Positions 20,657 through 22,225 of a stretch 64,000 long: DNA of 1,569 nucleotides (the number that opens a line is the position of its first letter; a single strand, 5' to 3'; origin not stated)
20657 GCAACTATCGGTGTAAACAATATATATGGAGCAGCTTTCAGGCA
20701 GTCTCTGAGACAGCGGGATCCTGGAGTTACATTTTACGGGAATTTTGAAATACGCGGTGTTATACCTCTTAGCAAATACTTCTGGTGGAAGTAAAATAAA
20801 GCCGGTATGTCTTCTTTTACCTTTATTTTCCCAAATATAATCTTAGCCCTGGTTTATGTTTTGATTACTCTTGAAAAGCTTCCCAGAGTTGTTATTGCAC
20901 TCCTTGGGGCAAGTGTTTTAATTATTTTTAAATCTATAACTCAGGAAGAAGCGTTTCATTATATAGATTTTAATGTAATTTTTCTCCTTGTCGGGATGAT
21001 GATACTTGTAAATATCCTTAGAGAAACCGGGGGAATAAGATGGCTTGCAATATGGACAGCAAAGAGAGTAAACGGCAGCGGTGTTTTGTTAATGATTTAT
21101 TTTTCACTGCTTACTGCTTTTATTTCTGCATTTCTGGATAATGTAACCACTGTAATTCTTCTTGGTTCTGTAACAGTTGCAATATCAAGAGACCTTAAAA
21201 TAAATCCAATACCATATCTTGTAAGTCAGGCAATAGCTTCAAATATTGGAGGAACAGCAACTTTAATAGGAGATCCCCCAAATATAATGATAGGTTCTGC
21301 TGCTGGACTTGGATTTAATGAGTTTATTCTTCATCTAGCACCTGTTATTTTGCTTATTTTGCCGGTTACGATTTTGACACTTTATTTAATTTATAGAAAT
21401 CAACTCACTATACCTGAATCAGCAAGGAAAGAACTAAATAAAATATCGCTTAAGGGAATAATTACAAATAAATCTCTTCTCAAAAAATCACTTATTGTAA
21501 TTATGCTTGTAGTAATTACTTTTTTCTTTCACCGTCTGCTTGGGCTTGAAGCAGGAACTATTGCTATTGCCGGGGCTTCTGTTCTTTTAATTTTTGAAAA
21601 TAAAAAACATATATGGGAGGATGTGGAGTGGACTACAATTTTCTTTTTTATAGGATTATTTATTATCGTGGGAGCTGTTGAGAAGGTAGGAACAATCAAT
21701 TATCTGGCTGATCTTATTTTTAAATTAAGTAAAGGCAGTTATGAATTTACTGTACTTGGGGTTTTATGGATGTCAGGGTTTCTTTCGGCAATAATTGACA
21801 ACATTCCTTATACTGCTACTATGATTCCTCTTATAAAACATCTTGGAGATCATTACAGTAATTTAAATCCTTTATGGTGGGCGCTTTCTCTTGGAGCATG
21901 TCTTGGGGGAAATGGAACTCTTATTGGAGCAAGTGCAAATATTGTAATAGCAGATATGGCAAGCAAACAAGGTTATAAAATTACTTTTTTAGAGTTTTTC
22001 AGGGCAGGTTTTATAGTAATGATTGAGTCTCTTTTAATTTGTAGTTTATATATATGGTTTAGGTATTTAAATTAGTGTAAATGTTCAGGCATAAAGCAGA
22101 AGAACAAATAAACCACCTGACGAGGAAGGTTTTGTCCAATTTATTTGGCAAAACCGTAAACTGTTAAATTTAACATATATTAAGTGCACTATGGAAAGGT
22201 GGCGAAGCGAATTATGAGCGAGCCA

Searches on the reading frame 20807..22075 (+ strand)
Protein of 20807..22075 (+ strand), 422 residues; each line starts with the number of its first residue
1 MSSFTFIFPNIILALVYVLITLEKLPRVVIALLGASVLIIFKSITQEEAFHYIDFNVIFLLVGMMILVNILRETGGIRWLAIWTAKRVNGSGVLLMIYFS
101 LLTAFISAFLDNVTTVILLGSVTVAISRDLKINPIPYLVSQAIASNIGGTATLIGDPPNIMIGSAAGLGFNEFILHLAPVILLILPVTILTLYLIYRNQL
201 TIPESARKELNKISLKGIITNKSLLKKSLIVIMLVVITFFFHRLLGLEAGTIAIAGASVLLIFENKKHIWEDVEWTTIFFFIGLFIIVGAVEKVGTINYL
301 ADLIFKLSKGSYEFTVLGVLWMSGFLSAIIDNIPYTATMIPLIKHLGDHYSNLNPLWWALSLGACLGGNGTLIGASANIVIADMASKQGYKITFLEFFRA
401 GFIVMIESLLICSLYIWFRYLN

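Call 50: search_protein_families(library=pfam, proteins=[window:20807-22075:+], max_evalue=0.00001)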
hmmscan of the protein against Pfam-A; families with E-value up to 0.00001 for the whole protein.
window:20807-22075:+ (422 aa): 4 families
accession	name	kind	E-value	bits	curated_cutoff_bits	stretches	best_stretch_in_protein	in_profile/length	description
PF03600.22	CitMHS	-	1.7e-97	327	31.9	1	17-363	1-336/336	Citrate transporter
PF02040.21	ArsB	-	1.4e-23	84.4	22.2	1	12-417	7-422/423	Arsenical pump membrane protein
PF06450.18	NhaB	-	8e-10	38.6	27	1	141-334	209-410/515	Bacterial Na+/H+ antiporter B (NhaB)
PF07158.17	MatC_N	-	5.2e-06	27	23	0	12-135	10-135/149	Dicarboxylate carrier protein MatC N-terminus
